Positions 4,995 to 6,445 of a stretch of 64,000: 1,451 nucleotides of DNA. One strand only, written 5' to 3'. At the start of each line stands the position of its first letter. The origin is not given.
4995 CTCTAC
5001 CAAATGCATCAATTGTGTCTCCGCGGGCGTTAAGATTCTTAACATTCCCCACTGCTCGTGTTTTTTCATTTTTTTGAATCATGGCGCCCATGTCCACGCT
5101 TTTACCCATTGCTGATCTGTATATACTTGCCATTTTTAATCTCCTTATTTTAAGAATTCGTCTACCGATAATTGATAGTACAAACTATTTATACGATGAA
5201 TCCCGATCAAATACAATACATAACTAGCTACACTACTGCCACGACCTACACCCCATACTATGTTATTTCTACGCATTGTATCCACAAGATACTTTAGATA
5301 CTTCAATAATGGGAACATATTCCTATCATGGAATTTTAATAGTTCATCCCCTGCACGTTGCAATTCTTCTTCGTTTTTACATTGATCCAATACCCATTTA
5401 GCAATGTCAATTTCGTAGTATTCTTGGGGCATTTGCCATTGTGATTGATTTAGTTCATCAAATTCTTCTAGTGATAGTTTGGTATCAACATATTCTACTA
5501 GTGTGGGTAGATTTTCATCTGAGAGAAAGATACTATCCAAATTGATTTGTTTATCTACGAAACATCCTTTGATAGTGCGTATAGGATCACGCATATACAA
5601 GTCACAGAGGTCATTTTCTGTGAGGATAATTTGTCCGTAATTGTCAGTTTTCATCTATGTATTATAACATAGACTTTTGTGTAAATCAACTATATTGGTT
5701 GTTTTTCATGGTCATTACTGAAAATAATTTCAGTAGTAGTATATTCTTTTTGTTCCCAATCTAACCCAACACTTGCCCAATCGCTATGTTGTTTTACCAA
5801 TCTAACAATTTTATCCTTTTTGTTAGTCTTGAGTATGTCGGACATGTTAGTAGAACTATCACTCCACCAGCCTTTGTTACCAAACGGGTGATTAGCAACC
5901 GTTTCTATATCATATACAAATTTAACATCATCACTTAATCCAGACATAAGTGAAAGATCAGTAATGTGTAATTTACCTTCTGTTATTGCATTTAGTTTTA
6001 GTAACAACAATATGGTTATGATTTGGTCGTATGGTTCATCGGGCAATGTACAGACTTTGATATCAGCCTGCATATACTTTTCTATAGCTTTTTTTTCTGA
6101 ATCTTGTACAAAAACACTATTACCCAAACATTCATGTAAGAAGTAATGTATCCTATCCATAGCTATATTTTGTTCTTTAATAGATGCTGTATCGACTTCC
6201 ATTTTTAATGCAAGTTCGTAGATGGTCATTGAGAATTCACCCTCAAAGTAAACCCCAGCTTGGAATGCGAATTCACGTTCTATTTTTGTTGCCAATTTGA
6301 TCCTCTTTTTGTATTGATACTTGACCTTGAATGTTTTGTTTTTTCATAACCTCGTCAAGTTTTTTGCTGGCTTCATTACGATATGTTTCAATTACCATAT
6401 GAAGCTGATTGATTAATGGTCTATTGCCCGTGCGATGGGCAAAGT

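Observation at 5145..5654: DnaE-type polymerase palm split into two genes 53 kb apart, without an intein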

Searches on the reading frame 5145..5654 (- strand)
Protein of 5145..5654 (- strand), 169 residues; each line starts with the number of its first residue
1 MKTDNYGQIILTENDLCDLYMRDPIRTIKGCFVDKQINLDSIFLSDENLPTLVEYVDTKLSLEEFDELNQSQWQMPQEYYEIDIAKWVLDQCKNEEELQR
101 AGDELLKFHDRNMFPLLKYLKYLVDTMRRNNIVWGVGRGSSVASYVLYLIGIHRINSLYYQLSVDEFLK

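Call 4: search_protein_families(library=pfam, proteins=[window:5145-5654:-], max_evalue=1)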
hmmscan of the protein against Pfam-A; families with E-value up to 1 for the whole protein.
window:5145-5654:- (169 aa): 2 families
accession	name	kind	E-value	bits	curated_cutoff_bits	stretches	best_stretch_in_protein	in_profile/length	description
PF07733.18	DNA_pol3_alpha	-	1.6e-08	35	23.9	1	90-168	16-94/260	Bacterial DNA polymerase III alpha NTPase domain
PF02641.20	DUF190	-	0.0046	17.6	23.4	1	25-65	37-77/97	Uncharacterized ACR, COG1993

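Call 5: search_protein_families(library=phrogs, proteins=[window:5145-5654:-], max_evalue=0.01)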
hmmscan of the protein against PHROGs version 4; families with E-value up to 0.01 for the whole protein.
window:5145-5654:- (169 aa): 5 families
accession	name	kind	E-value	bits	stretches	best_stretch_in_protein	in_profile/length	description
phrog_11127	-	DNA, RNA and nucleotide metabolism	1.3e-39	136.9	1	6-169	12-171/171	DNA polymerase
phrog_405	-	DNA, RNA and nucleotide metabolism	8.2e-07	28.2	1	122-162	389-429/1190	DNA polymerase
phrog_24379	-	unknown function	0.00043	21.6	1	33-94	26-85/111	-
phrog_7513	-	unknown function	0.00064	19.7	1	95-162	367-438/461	-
phrog_13169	-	DNA, RNA and nucleotide metabolism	0.0045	16.9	1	118-168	356-409/463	DNA polymerase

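Call 6: search_dna_similar(query=window:5145-5654:-, collection=phages, mode=protein, max_rows=30)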
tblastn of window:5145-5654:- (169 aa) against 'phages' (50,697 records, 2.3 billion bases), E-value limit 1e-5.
Records with a match: 95; places in all: 95; records where one place covers at least 80% of the query: 1.
Best place of each record, by identity: 60-80% 1; <60% 94.
By first word of the organism name: Escherichia 34; Pseudomonas 11; Klebsiella 10; Salmonella 8; Erwinia 8; Xanthomonas 4; Yersinia 4; Agrobacterium 2; Cronobacter 2; Pectobacterium 2; and 7 more.
By host as written in the record: Escherichia coli 11; - 9; Pseudomonas aeruginosa PAO1 5; Klebsiella pneumoniae 5; Salmonella enterica subsp. enterica serovar Typhimurium 4; Pseudomonas aeruginosa 3; Escherichia coli O157:H7 3; Erwinia amylovora 3; and 39 more.
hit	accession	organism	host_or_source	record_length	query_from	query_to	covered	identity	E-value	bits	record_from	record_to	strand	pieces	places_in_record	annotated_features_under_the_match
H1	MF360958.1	Salicola phage SCTP-2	Salicola sp. PV4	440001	4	168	98%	37.4%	2e-29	118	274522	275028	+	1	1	291: hypothetical protein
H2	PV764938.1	Sinorhizobium phage Phosso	Sinohrizobium meliloti NRRL L-50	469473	49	168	71%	44.2%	4e-25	105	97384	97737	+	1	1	DnaE-like DNA polymerase III alpha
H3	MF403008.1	Agrobacterium phage Atu_ph07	Agrobacterium tumefaciens C58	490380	41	169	76%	39.5%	8e-25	105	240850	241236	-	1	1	hypothetical protein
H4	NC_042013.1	Agrobacterium phage Atu_ph07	Agrobacterium tumefaciens C58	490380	41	169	76%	39.5%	8e-25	105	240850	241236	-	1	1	DNA polymerase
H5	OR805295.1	Pseudomonas phage Paride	Pseudomonas aeruginosa PAO1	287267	61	169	64%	46.8%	2e-27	112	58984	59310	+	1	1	DNA polymerase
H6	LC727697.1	Pseudomonas phage sp. 30-2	Pseudomonas aeruginosa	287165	61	169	64%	46.8%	2e-27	112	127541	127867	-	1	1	hypothetical protein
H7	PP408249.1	Pseudomonas phage vB_Pa-PAC2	Pseudomonas aeruginosa PAO1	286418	61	169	64%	46.8%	2e-27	112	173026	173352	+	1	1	DNA-pol3-alpha domain-containing protein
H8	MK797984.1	Pseudomonas phage vB_PaeM_PA5oct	-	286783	61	169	64%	46.8%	2e-27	112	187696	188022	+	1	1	hypothetical protein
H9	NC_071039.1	Pseudomonas phage vB_PaeM_PA5oct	-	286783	61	169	64%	46.8%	2e-27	112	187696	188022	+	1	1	hypothetical protein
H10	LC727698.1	Pseudomonas phage sp. 30-3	Pseudomonas aeruginosa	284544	61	169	64%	46.8%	3e-27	112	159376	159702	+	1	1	hypothetical protein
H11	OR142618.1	Pseudomonas phage Callisto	Pseudomonas aeruginosa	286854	61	169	64%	46.8%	3e-27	112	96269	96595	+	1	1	hypothetical protein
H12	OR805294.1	Pseudomonas phage Ettore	Pseudomonas aeruginosa PAO1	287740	61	169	64%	46.8%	3e-27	112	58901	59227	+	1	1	DNA polymerase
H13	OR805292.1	Pseudomonas phage Cassandra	Pseudomonas aeruginosa PAO1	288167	61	169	64%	46.8%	3e-27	112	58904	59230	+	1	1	DNA polymerase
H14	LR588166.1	Pseudomonas phage vB_PaeM_MIJ3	-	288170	61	169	64%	46.8%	3e-27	112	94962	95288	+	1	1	DNA polymerase III alpha ...: DNA polymerase III alpha subunit; hypothetical protein; putative ...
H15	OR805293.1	Pseudomonas phage Deifobo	Pseudomonas aeruginosa PAO1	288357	61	169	64%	46.8%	3e-27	112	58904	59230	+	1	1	DNA polymerase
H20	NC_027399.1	Klebsiella phage K64-1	Klebsiella pneumoniae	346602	67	169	61%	43.7%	3e-18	86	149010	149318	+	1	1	DNA polymerase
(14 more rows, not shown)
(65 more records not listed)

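Call 9: search_solved_structures(query=window:5145-5654:-, max_evalue=1, show_alignments=2)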
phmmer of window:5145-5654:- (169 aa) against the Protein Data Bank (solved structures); distinct sequences matched with E-value up to 1: 6.
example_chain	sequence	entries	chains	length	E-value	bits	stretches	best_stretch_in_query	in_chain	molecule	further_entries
1xqg_A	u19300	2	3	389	0.27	14.3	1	23-85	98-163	Maspin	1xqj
9fhl_d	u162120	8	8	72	0.3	14.2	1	42-89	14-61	VapB-type antitoxin | aS33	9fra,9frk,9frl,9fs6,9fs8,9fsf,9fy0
1wz9_A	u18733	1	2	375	0.32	14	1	23-85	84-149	Maspin precursor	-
1xu8_A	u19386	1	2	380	0.33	14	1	23-85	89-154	Maspin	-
3e0d_A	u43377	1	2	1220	0.62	13.1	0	120-168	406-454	DNA polymerase III subunit alpha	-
2hpi_A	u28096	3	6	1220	0.62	13.1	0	120-168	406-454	DNA polymerase III alpha subunit | DNA polymerase III subunit alpha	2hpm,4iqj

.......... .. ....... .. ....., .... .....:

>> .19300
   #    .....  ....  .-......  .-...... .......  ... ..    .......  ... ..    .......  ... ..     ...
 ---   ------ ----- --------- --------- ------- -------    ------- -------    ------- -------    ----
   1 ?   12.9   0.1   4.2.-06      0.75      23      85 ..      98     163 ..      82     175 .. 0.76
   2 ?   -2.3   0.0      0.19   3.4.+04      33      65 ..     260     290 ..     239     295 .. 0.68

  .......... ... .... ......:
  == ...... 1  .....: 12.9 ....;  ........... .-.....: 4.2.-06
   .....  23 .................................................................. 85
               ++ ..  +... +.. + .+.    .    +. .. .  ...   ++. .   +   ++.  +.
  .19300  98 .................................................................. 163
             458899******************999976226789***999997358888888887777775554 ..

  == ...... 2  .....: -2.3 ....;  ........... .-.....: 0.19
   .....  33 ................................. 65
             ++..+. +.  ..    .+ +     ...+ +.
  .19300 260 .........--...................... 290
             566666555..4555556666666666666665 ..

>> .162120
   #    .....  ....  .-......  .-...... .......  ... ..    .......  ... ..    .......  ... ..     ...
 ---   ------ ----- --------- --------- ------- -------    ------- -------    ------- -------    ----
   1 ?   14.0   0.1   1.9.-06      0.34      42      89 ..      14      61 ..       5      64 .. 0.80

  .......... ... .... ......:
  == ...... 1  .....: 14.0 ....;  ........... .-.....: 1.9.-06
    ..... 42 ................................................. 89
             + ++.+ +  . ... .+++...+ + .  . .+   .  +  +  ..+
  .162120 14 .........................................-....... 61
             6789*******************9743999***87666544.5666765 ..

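Call 12: find_homologous_proteins(query=window:5145-5654:-)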
Query window:5145-5654:- (169 aa): 8000 proteins with E <= 0.001 among 8000 candidates; the best 120 are listed. Only proteins of 92 to 296 residues were searched: fused or split forms outside these lengths cannot appear, so this answer is no evidence that the protein stands alone or is whole; find_related_loci, which searches DNA, has no such limit.
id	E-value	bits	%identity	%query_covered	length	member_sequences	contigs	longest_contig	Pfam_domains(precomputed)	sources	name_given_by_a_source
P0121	1.4e-103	362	95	100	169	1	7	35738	PF07733.19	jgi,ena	jgi:DNA polymerase III alpha subunit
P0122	4.1e-103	360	96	100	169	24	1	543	PF07733.19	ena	-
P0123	4.7e-103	360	95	100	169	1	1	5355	PF07733.19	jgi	-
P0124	4.6e-102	357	95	100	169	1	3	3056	PF07733.19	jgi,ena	jgi:DNA polymerase III alpha subunit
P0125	6.2e-102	356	94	100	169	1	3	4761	PF07733.19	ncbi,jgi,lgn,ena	-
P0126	6.2e-102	356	94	100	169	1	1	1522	PF07733.19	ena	-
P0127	6.4e-102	356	94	100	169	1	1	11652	PF07733.19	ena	-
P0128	8.9e-102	356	93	100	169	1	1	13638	PF07733.19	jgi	-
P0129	9.2e-102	356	93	100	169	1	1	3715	PF07733.19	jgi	-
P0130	9.3e-102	356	93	100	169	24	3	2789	PF07733.19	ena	-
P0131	1.0e-101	356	94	100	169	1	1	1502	PF07733.19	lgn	-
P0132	1.1e-101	356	94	100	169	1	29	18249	PF07733.19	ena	-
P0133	1.1e-101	356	95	100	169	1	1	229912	PF07733.19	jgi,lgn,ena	jgi:DNA polymerase III alpha subunit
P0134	1.9e-101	355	93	100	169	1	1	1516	PF07733.19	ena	-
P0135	2.6e-101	354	93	100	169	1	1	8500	PF07733.19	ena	-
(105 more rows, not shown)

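Call 27: get_annotated_region(hit=H1, flank=3000)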
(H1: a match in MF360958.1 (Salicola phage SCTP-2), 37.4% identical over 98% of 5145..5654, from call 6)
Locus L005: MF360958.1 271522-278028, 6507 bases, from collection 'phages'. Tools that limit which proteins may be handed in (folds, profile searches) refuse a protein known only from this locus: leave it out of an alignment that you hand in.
description: Salicola phage SCTP-2, complete genome.
organism: Salicola phage SCTP-2 (NCBI taxid 2015814)
taxonomy: Viruses; Duplodnaviria; Heunggongvirae; Uroviricota; Caudoviricetes
host: Salicola sp. PV4; source: solar saltern; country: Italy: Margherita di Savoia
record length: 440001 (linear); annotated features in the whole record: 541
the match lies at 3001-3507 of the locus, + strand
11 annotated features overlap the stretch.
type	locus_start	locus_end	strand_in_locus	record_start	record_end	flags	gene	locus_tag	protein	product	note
CDS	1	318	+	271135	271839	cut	287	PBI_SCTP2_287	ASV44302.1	hypothetical protein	-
CDS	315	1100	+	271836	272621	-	288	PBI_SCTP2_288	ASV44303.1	hypothetical protein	-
CDS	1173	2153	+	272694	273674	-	289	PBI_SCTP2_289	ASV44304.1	hypothetical protein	-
CDS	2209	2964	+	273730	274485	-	290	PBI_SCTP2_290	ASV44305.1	hypothetical protein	-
CDS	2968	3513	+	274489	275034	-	291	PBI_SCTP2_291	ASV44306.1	hypothetical protein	-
CDS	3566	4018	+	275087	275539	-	292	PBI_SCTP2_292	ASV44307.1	hypothetical protein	-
CDS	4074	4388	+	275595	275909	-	293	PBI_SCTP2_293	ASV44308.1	hypothetical protein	-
CDS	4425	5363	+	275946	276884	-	294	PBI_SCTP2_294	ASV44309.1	clamp loader subunit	clamp loader subunit (T4gp44 homologue)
CDS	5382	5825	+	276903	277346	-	295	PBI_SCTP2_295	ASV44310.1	hypothetical protein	-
CDS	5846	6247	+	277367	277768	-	296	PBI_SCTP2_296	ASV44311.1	hypothetical protein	-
CDS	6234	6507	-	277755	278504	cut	297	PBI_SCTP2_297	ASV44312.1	hypothetical protein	-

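Call 34: find_related_loci(query=A2, collection=viral_contigs, flank=3000)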
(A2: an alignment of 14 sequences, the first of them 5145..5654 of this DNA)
Query A2 (169 aa) in viral_contigs; peptide patterns used: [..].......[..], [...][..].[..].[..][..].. (x = any residue, [..] = any of these).
599 stretches matched a pattern (row limit reached: there are more); 547 encode a relative of the query (tblastn E <= 1e-3); the best 80 are kept; 80 distinct loci.
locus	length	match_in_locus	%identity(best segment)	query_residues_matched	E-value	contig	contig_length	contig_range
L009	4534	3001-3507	93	1-169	2e-105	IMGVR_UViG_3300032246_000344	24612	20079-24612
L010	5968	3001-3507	90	1-169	7e-102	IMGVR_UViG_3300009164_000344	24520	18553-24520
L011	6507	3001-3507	88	1-169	3e-99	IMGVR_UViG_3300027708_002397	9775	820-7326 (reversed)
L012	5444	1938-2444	81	1-169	9e-93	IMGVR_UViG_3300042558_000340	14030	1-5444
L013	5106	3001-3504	71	1-169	2e-81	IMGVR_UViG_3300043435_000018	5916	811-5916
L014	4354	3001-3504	71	1-169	2e-80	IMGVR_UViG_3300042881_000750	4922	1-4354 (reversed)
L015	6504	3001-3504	70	1-169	7e-80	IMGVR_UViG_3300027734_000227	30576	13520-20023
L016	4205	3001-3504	71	1-169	1e-79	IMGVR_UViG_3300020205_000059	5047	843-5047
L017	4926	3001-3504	70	1-169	6e-79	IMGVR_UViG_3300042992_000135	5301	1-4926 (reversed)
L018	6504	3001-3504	70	1-169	2e-78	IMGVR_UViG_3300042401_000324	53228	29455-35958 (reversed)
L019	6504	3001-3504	69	1-169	1e-77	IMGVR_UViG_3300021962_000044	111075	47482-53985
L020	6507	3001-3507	70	1-169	8e-77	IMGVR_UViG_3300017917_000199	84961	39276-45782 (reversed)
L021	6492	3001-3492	70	1-169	2e-74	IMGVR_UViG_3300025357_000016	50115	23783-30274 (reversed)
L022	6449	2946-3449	66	1-169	5e-74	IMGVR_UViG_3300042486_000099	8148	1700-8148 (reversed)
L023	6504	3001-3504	63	1-169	9e-71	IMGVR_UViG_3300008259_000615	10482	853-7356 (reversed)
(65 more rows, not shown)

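Call 59: predict_structure(alignment_id=A3)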
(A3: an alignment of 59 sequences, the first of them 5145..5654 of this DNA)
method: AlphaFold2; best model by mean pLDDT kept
length: 169 residues; sequences in the alignment: 59
mean_pLDDT: 90.6   pTM: 0.75
mean pLDDT of the five models: 90.6, 89.6, 89.1, 88.3, 87.3
residues with pLDDT >= 90: 107; 70-90: 59; 50-70: 3; < 50: 0
segments of 3 or more residues with pLDDT < 50: none
pLDDT, mean of each block of 10 residues (from residue 1): 92 91 87 89 74 92 90 94 98 97 97 95 95 79 92 90 87
secondary structure, 60 per line:
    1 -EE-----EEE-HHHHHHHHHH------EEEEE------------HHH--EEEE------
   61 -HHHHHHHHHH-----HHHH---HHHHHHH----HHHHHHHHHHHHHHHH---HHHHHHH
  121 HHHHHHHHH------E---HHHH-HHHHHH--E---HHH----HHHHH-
elements in order: E9-11 H13-22 E29-33 E51-54 H62-71 H77-80 H84-90 H95-110 H114-129 H140-143 H145-150 H164-168

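Call 63: fold_search(model_id=the predicted structure, library=pdb)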
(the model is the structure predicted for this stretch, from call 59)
No match with E <= 0.001 here; weaker rows may still be real.
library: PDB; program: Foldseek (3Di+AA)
matches with E <= 10: 72; with E <= 0.001: 0
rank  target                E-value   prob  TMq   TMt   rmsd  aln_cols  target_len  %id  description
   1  7pu7_A                9.4e-03  1.00  0.46  0.08   3.3       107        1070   22  DNA polymerase from M. tuberculosis (released 2022-02-23)
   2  2hpi                  4.7e-02  0.99  0.34  0.06  11.7       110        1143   19  Eubacterial and Eukaryotic Replicative DNA Polymerases are not Homologous: X-ray Structure of DNA Polymerase III (released 2006-09-19)
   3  4iqj_D                5.7e-02  1.00  0.39  0.06  11.0       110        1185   23  Structure of PolIIIalpha-Tauc-DNA complex suggests an atomic model of the replisome (released 2013-03-13)
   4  4iqj_C                6.0e-02  0.99  0.36  0.06  11.2       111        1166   20  Structure of PolIIIalpha-Tauc-DNA complex suggests an atomic model of the replisome (released 2013-03-13)
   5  5lew                  6.0e-02  0.94  0.46  0.09  19.3       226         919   16  DNA polymerase (released 2017-10-25)
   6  5fkv_A                8.1e-02  0.90  0.44  0.08  14.7       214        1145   17  cryo-EM structure of the E. coli replicative DNA polymerase complex bound to DNA (DNA polymerase III alpha, beta, epsi (released 2015-11-25)
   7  2hnh                  2.0e-01  0.80  0.45  0.10  17.0       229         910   15  Crystal structure of the catalytic alpha subunit of E. coli replicative DNA polymerase III (released 2006-09-19)
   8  4iqj_A                2.0e-01  0.89  0.34  0.06  11.3       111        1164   22  Structure of PolIIIalpha-Tauc-DNA complex suggests an atomic model of the replisome (released 2013-03-13)
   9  9qrl_A                2.4e-01  0.99  0.40  0.07   3.3        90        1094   22  DNA polymerase with inhibitor #2 (released 2025-09-24)
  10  9qpc_A                2.5e-01  0.98  0.40  0.06   3.3        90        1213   22  DNA polymerase with inhibitor (released 2025-09-24)
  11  4iqj_B                3.2e-01  0.98  0.41  0.07   5.2        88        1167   27  Structure of PolIIIalpha-Tauc-DNA complex suggests an atomic model of the replisome (released 2013-03-13)
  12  9qrn_A                4.3e-01  0.96  0.40  0.07   3.3        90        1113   22  DNA polymerase without DNA or inhibitor (released 2025-09-24)
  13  4jom                  1.4e+00  0.20  0.39  0.10  14.9       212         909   20  Structure of E. coli Pol III 3mPHP mutant (released 2013-05-29)
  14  3f2c_A                1.6e+00  0.75  0.37  0.07   2.6        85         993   15  DNA Polymerase PolC from Geobacillus kaustophilus complex with DNA, dGTP and Mn (released 2009-01-20)
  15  3tho_B                1.8e+00  0.09  0.21  0.11  13.7       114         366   18  Crystal structure of Mre11:Rad50 in its ATP/ADP bound state (released 2011-10-12)
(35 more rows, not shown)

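Call 81: get_annotated_region(hit=H9, flank=2500)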
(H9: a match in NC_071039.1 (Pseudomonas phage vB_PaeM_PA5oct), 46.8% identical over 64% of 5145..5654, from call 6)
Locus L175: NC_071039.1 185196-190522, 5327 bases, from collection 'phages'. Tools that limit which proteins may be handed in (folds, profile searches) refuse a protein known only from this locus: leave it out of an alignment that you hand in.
description: Pseudomonas phage vB_PaeM_PA5oct, complete genome.
organism: Pseudomonas phage vB_PaeM_PA5oct (NCBI taxid 2163605)
taxonomy: Viruses; Duplodnaviria; Heunggongvirae; Uroviricota; Caudoviricetes; Arenbergviridae; Wroclawvirus; Wroclawvirus PA5oct
host: -; source: -; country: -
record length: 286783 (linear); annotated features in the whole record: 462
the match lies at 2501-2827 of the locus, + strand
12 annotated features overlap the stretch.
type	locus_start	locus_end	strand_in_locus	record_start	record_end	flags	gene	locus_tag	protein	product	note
CDS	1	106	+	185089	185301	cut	-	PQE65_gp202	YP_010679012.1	hypothetical protein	-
CDS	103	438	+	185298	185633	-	-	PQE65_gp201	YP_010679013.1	Endonuclease III-like protein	-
CDS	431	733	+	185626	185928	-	-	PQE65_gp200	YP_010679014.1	hypothetical protein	-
CDS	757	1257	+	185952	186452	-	-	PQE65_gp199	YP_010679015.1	structural protein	ESI-MS/MS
CDS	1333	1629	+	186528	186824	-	-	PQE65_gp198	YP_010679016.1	hypothetical protein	-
CDS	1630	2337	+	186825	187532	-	-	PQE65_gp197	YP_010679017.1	hypothetical protein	-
CDS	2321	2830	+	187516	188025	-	-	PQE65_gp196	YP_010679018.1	hypothetical protein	-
CDS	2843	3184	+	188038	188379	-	-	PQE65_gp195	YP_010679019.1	hypothetical protein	-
CDS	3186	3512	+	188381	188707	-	-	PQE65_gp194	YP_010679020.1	chaperonin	-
CDS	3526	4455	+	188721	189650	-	-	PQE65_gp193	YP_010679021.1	hypothetical protein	-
CDS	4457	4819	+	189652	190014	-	-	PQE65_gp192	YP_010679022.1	structural protein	ESI-MS/MS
CDS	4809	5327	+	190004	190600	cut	-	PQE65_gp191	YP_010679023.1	unknown function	-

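Call 82: get_annotated_region(hit=H4, flank=2500)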
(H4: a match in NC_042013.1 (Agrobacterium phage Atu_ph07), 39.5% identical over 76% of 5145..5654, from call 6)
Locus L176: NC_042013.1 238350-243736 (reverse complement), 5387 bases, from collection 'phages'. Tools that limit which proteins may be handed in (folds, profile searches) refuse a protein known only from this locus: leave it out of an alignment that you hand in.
description: Agrobacterium phage Atu_ph07, complete genome.
organism: Agrobacterium phage Atu_ph07 (NCBI taxid 2024264)
taxonomy: Viruses; Duplodnaviria; Heunggongvirae; Uroviricota; Caudoviricetes; Polybotosvirus; Polybotosvirus Atuph07
host: Agrobacterium tumefaciens C58; source: -; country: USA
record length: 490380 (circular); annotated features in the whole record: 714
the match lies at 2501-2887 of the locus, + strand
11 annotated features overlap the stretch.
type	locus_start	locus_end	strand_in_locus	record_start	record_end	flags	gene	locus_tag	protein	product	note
CDS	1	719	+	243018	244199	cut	-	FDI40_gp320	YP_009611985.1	hemagglutinin protein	Streptococcal hemagglutinin protein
CDS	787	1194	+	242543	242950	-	-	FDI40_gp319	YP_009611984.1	MazG-like pyrophosphatase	Cyanophage-encoded pyrophosphatase, MazG #T4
CDS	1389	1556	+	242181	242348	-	-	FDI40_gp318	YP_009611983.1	hypothetical protein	-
CDS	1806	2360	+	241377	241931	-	-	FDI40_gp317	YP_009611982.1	hypothetical protein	-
CDS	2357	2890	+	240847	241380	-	-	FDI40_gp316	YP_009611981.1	DNA polymerase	-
CDS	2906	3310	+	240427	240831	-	-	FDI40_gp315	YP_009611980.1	hypothetical protein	-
CDS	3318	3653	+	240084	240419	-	-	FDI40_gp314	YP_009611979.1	head morphogenesis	-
CDS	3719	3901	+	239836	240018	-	-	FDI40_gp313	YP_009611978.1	hypothetical protein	-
CDS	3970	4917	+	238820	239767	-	-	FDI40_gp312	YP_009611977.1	clamp loader of DNA polymerase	-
CDS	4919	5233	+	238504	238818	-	-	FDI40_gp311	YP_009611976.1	hypothetical protein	-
CDS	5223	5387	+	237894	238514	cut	-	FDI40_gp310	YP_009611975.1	hypothetical protein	-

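Call 83: get_annotated_region(hit=H20, flank=2500)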
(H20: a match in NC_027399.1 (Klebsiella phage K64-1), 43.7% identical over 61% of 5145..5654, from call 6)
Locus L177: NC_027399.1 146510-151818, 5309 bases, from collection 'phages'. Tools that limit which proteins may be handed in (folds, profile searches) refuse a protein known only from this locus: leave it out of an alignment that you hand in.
description: Klebsiella phage K64-1 DNA, complete genome.
organism: Klebsiella phage K64-1 (NCBI taxid 1439894)
taxonomy: Viruses; Duplodnaviria; Heunggongvirae; Uroviricota; Caudoviricetes; Alcyoneusvirus; Alcyoneusvirus K641
host: Klebsiella pneumoniae; source: -; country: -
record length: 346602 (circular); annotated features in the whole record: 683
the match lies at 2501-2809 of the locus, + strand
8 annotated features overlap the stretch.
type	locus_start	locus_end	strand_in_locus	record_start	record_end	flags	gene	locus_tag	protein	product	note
CDS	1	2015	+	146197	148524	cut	-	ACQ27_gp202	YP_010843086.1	structural protein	-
CDS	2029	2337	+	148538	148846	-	-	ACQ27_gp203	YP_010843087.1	hypothetical protein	-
CDS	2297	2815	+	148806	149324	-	-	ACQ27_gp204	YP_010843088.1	DNA polymerase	-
CDS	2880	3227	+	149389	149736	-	-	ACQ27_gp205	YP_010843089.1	hypothetical protein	-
CDS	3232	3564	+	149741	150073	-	-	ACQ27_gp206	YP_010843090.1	head morphogenesis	-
CDS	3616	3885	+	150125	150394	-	-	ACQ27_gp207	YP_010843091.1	hypothetical protein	-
CDS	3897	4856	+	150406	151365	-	-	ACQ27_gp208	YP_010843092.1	clamp loader subunit DNA polymerase accessory protein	-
CDS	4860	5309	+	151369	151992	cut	-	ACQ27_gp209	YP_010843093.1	5'-nucleotidase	-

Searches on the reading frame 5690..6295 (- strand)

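Call 4: search_protein_families(library=pfam, proteins=[window:5690-6295:-], max_evalue=1)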
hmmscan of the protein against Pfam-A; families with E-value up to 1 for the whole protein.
window:5690-6295:- (201 aa): 1 family
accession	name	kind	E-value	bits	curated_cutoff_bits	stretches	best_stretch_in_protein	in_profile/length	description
PF11554.13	DUF3232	-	0.1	13.1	27.4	1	13-87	50-128/152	Protein of unknown function (DUF3232)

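Call 5: search_protein_families(library=phrogs, proteins=[window:5690-6295:-], max_evalue=0.01)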
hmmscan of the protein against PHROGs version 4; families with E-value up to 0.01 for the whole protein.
window:5690-6295:- (201 aa): 0 families
